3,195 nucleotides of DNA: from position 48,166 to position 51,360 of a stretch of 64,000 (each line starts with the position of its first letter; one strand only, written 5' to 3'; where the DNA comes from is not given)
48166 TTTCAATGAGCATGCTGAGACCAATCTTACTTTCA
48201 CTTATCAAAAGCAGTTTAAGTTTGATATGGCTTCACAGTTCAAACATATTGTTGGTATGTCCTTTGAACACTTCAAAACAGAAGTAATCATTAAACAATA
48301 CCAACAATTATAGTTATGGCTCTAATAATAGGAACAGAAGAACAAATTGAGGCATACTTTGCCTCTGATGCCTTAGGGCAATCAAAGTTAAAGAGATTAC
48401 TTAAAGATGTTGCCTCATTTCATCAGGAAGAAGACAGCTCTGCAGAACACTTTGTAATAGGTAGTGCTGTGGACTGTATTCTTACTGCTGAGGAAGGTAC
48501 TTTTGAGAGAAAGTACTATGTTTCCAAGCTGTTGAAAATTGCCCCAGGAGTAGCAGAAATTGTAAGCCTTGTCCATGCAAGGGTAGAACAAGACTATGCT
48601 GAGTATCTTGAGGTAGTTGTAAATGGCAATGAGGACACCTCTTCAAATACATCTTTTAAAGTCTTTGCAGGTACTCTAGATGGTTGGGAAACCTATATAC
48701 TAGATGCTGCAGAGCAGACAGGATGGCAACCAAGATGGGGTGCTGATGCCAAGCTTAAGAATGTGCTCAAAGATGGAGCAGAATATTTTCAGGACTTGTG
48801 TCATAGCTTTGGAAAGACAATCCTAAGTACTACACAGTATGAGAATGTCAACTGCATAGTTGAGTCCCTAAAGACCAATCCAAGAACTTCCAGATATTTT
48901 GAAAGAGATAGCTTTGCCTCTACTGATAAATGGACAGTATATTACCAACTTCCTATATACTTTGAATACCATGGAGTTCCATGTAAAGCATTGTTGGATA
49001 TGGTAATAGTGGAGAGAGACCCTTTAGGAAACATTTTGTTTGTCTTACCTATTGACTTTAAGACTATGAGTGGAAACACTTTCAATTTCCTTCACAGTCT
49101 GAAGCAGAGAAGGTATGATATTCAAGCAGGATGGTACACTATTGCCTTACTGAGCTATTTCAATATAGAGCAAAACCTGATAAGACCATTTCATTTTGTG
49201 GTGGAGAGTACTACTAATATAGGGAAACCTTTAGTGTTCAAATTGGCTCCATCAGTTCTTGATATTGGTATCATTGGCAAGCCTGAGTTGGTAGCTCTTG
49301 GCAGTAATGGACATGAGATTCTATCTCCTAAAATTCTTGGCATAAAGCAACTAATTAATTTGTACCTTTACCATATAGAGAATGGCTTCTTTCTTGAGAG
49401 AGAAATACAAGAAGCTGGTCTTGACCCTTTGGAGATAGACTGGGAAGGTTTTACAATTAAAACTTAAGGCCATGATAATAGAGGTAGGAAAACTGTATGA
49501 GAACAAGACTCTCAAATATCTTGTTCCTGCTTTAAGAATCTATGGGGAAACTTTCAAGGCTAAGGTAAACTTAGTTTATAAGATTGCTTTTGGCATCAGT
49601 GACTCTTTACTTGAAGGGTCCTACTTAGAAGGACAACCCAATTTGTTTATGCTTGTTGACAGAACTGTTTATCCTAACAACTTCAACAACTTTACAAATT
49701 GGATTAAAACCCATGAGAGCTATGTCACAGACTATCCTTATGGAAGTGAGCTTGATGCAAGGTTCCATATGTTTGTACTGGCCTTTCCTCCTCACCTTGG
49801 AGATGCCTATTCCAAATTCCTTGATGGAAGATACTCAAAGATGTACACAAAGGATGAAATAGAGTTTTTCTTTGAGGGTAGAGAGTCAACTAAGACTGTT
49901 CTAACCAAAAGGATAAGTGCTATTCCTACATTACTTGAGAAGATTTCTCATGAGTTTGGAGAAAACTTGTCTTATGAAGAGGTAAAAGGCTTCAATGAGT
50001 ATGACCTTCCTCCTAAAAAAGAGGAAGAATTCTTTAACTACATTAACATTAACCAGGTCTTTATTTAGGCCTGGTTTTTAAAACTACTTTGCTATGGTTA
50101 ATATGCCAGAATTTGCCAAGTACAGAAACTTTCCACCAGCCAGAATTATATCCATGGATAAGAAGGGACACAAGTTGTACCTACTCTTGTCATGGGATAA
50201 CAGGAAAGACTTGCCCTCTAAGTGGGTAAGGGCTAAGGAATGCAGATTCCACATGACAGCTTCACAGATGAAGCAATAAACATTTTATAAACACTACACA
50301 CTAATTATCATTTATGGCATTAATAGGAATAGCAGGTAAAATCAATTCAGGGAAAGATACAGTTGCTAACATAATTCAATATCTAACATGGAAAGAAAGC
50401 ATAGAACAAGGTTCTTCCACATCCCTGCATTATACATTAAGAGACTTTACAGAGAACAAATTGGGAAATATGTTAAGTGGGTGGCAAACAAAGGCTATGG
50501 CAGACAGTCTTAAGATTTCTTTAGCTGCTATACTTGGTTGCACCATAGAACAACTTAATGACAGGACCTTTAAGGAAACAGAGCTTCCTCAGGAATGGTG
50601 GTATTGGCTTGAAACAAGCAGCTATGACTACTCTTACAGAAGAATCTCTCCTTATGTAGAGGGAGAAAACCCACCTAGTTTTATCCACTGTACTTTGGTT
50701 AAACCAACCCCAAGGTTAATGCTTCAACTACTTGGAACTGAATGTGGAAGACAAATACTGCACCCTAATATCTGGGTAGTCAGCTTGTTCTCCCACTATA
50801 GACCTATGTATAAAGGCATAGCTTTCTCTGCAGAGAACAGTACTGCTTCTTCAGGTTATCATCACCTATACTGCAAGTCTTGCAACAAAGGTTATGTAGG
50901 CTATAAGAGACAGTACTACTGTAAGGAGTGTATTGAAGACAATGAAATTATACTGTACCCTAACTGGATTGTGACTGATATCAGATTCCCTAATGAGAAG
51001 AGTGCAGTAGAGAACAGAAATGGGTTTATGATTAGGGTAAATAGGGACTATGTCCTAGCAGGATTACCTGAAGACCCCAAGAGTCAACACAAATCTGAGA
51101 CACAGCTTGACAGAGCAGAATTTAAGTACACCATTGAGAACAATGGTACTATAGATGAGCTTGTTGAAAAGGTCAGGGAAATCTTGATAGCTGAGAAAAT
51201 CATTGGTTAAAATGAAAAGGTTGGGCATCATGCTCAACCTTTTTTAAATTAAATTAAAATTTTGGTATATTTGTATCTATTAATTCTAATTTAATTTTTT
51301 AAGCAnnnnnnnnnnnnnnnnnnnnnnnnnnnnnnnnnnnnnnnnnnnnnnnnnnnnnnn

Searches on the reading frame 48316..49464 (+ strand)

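Call 10: search_protein_families(library=pfam, proteins=[window:48316-49464:+], max_evalue=0.01)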
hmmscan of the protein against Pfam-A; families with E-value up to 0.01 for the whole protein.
window:48316-49464:+ (383 aa): 1 family
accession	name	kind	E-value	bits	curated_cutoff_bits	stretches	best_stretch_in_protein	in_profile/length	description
PF12684.13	DUF3799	-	0.0021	18.3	26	0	215-302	101-184/233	PDDEXK-like domain of unknown function (DUF3799)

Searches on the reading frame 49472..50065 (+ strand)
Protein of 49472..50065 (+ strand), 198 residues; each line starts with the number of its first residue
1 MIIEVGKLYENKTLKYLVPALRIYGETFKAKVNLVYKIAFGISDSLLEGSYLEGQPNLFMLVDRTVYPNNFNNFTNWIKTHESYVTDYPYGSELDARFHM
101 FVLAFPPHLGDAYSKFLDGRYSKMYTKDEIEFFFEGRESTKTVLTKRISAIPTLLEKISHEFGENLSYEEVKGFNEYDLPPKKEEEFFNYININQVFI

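Call 10: search_protein_families(library=pfam, proteins=[window:49472-50065:+], max_evalue=0.01)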
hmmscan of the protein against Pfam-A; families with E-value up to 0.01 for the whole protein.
window:49472-50065:+ (198 aa): 0 families

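Call 98: find_related_loci(query=window:49472-50065:+, collection=viral_contigs, flank=10000)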
Query window:49472-50065:+ (198 aa) in viral_contigs; peptide patterns used: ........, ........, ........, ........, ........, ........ (x = any residue, [..] = any of these).
8 stretches matched a pattern, but none encodes a relative of the query by tblastn (E <= 1e-3).

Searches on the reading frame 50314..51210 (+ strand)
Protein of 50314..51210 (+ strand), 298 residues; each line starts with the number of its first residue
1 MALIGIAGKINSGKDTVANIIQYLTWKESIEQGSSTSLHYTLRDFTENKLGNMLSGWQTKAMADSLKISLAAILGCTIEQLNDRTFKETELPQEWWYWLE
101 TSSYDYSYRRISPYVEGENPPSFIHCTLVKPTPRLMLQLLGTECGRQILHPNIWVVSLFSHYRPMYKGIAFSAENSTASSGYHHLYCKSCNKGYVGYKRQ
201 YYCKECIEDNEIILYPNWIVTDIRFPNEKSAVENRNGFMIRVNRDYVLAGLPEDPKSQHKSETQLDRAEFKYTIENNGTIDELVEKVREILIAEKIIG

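Call 10: search_protein_families(library=pfam, proteins=[window:50314-51207:+], max_evalue=0.01)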
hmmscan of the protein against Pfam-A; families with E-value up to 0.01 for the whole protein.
window:50314-51207:+ (298 aa): 2 families
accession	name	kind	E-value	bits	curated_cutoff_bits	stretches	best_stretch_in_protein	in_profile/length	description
PF21448.3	DNMK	-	1.3e-08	35.2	27.1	1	215-286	167-232/232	Deoxynucleotide monophosphate kinase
PF04275.20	P-mevalo_kinase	-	0.00039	20.8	33.8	0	199-230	75-106/114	Phosphomevalonate kinase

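Call 37: search_dna_similar(query=window:50314-51210:+, collection=phages, mode=protein, max_rows=40, rows=spread)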
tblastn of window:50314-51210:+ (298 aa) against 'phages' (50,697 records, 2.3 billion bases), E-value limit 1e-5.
Records with a match: 148; places in all: 148; records where one place covers at least 80% of the query: 24.
Best place of each record, by identity: <60% 148.
By first word of the organism name: Streptomyces 125; Vibrio 10; Salmonella 3; uncultured 2; Stenotrophomonas 2; Escherichia 2; Bacteriophage 1; Microbacterium 1; Curtobacterium 1; Arthrobacter 1.
By host as written in the record: Streptomyces lividans JI 1326 21; Streptomyces griseus ATCC 10137 16; Streptomyces coelicolor 14; Streptomyces xanthochromogenes NRRL B-5410 11; Streptomyces sp. 10; - 6; Streptomyces griseofuscus ATCC 23916 6; Streptomyces sanglieri UNT16F27A 5; and 27 more.
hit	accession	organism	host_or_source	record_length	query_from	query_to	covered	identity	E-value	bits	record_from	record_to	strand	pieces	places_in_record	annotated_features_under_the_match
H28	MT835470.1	Bacteriophage sp.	human fecal samples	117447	3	291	97%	31.2%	4e-26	113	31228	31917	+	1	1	record has no annotation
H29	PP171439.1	Streptomyces phage Byblos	soil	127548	1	289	97%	26.6%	3e-11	70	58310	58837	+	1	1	record has no annotation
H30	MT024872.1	Streptomyces phage Muntaha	Streptomyces sanglieri UNT16F27A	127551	1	289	97%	25.5%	3e-11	70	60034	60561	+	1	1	75: deoxynucleoside monophosphate kinase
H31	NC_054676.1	Streptomyces phage Sitrop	Streptomyces sp.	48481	3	287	96%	25.9%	3e-11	70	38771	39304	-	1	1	dNMP kinase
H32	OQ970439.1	Streptomyces phage Verabelle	Streptomyces coelicolor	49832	3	287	96%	24.8%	2e-9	64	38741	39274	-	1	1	deoxynucleoside monophosphate kinase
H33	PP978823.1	Streptomyces phage Paolo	Streptomyces baarnensis NRRL B-2842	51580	3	283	94%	23.7%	4e-10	66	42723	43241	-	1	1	66: deoxynucleoside monophosphate kinase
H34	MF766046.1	Streptomyces phage Diane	Streptomyces xanthochromogenes B-5410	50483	3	283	94%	23.3%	2e-9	64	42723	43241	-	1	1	deoxynucleoside monophosphate kinase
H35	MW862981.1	Microbacterium phage Honk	Microbacterium foliorum NRRL B-24224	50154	131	291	54%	31.7%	3e-7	58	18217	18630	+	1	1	23: deoxynucleoside monophosphate kinase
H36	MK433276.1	Streptomyces phage Asten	Streptomyces griseus ATCC 10137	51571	131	287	53%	31.2%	2e-10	67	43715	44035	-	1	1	58: deoxynucleoside monophosphate kinase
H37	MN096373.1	Streptomyces phage TuanPN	Streptomyces griseus ATCC 10137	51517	131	287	53%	30.6%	1e-9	65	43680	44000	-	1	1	56: deoxynucleoside monophosphate kinase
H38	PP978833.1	Streptomyces phage Emaanora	Streptomyces lividans JI 1326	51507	131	287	53%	30.6%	2e-9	64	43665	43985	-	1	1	61: deoxynucleoside monophosphate kinase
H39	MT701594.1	Streptomyces phage Spernnie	Streptomyces sp.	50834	131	287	53%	30.4%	1e-11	71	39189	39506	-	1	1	deoxynucleoside monophosphate kinase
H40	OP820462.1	Streptomyces phage TagePhighter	Streptomyces lividans JI 1326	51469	131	283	51%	30.7%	1e-9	65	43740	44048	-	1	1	60: deoxynucleoside monophosphate kinase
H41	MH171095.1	Streptomyces phage Maneekul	Streptomyces xanthochromogenes NRRL ...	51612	131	283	51%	30.7%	1e-9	65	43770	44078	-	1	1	58: deoxynucleoside monophosphate kinase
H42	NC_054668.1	Streptomyces phage Daudau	Streptomyces xanthochromogenes NRRL ...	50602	131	290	54%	29.2%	1e-10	68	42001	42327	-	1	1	deoxynucleoside monophosphate kinase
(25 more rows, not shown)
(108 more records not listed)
